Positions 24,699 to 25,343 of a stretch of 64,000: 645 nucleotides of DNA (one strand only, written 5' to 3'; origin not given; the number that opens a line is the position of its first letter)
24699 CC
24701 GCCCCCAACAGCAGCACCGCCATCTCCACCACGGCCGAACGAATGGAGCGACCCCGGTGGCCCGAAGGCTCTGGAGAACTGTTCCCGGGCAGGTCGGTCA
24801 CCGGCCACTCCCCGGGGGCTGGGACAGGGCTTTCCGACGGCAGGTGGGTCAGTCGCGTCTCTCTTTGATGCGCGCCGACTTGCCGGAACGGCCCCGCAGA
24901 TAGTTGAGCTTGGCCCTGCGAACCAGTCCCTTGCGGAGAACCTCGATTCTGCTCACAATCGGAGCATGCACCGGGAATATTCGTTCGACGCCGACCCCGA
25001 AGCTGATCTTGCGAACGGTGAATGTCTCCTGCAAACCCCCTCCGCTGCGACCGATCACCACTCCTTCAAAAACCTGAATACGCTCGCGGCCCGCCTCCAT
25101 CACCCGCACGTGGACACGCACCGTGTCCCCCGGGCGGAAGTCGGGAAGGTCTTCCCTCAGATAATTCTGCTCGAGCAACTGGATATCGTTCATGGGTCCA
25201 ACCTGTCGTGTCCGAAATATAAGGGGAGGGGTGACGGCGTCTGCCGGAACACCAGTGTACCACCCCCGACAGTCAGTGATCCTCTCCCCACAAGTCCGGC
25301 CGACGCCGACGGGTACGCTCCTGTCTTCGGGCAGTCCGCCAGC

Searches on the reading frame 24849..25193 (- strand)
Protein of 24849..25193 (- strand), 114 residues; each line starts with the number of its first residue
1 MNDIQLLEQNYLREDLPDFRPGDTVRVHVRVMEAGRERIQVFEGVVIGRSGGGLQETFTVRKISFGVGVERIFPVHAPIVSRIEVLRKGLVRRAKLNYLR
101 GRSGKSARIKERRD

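Call 13: find_encoding_contigs(protein=window:24849-25193:-, flank=10000, max_places=10)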
Protein window:24849-25193:- (114 aa): 3 contigs read that carry it; 3 places shown.
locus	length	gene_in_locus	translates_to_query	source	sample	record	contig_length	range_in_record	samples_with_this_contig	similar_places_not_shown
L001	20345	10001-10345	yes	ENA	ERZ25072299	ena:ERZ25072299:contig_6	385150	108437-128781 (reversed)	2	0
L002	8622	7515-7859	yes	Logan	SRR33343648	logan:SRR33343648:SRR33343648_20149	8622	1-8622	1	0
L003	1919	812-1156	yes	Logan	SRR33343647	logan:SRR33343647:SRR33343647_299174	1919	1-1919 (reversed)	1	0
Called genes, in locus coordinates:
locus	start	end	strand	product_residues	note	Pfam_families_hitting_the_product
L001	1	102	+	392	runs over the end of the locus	PF00581:Rhodanese, PF00899:ThiF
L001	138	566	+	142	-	PF14464:Prok-JAB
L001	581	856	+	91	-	PF02597:ThiS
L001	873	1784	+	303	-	PF00291:PALP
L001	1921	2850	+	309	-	PF02481:DNA_processg_A, PF18306:LDcluster4 (faint)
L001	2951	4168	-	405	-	PF02417:Chromate_transp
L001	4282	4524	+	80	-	-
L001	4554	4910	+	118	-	PF01850:PIN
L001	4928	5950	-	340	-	PF00348:polyprenyl_synt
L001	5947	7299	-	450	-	PF00070:Pyr_redox (faint), PF00890:FAD_binding_2, PF01266:DAO, PF01593:Amino_oxidase, PF03486:HI0933_like (faint), PF07992:Pyr_redox_2 (weak), PF12831:FAD_oxidored, PF13450:NAD_binding_8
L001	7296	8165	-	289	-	PF00494:SQS_PSY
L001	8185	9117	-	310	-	PF00494:SQS_PSY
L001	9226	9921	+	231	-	PF01746:tRNA_m1G_MT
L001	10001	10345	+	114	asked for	PF01245:Ribosomal_L19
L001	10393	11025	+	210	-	PF10502:Peptidase_S26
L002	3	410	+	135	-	?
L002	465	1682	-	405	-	PF02417:Chromate_transp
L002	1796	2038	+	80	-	-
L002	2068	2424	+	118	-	PF01850:PIN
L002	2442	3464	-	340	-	PF00348:polyprenyl_synt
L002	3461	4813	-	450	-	PF00070:Pyr_redox (faint), PF00890:FAD_binding_2, PF01266:DAO, PF01593:Amino_oxidase, PF03486:HI0933_like (faint), PF07992:Pyr_redox_2 (weak), PF12831:FAD_oxidored, PF13450:NAD_binding_8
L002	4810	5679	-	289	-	PF00494:SQS_PSY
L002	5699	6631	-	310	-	PF00494:SQS_PSY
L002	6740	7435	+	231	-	PF01746:tRNA_m1G_MT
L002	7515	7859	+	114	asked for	PF01245:Ribosomal_L19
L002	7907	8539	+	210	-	PF10502:Peptidase_S26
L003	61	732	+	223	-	PF01746:tRNA_m1G_MT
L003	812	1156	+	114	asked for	PF01245:Ribosomal_L19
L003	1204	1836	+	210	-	PF10502:Peptidase_S26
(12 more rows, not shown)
